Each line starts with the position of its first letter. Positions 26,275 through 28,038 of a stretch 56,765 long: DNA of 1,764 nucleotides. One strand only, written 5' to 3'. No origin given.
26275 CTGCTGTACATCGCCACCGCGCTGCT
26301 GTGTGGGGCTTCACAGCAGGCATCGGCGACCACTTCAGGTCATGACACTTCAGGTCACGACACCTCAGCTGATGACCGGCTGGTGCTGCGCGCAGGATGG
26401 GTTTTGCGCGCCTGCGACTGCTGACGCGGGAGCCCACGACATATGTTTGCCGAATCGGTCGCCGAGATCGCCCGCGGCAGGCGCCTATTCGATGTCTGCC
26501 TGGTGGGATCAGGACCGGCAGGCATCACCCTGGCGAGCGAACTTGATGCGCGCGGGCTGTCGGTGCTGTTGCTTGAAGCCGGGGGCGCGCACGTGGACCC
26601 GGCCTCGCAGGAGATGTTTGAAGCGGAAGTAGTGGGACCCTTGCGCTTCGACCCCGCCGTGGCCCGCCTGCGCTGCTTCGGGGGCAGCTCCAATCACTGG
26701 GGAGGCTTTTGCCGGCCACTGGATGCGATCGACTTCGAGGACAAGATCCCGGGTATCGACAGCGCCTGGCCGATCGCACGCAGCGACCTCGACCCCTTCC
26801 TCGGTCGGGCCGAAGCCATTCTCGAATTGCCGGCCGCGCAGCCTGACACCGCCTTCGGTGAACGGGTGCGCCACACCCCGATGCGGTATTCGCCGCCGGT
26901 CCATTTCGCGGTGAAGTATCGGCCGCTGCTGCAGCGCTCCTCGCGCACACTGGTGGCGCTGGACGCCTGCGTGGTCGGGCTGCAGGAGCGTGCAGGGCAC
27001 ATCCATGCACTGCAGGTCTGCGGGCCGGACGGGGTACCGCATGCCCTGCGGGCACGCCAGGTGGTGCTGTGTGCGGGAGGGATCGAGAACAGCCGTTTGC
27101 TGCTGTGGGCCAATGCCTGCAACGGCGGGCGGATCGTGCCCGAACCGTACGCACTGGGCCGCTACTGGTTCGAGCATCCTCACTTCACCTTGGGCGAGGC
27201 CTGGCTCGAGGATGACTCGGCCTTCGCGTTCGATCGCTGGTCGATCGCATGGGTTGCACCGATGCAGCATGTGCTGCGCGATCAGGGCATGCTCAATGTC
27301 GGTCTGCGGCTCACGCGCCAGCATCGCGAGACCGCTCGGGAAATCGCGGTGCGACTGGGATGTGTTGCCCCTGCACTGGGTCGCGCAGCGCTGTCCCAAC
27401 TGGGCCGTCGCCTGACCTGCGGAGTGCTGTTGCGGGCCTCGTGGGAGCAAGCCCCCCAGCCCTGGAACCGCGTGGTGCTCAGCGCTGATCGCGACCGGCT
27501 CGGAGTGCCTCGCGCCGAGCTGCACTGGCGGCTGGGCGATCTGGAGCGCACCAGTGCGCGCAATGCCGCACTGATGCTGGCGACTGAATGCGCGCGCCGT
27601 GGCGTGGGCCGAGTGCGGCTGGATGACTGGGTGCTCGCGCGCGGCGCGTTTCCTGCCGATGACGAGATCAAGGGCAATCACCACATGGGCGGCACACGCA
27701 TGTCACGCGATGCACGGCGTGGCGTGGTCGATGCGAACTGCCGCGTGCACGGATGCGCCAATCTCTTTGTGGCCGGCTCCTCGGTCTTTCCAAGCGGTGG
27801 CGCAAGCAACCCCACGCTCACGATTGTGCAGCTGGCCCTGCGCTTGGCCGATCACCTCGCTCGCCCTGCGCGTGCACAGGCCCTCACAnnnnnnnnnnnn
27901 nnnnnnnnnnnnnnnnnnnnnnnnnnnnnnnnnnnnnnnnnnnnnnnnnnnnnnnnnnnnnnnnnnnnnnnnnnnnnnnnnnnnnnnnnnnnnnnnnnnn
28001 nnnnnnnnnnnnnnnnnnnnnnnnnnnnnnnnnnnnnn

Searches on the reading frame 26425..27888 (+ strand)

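Call 20: search_protein_families(library=pfam, proteins=[window:26425-27888:+], max_evalue=0.001)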
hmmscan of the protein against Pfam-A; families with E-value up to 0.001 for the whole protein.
window:26425-27888:+ (488 aa): 5 families
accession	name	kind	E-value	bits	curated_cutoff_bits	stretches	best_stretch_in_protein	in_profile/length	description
PF05199.19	GMC_oxred_C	-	5.4e-23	82.5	24.6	1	344-471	1-139/139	GMC oxidoreductase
PF07992.20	Pyr_redox_2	-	4.7e-05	23.4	26.1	0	22-56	1-35/291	Pyridine nucleotide-disulphide oxidoreductase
PF01494.25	FAD_binding_3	-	0.00012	21.8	22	1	23-52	3-32/349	FAD binding domain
PF05834.18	Lycopene_cycl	-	0.00036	20.2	23.4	1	23-59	1-39/380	Lycopene cyclase protein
PF00890.30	FAD_binding_2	-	0.00061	19.5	20.4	0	23-55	1-33/414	FAD binding domain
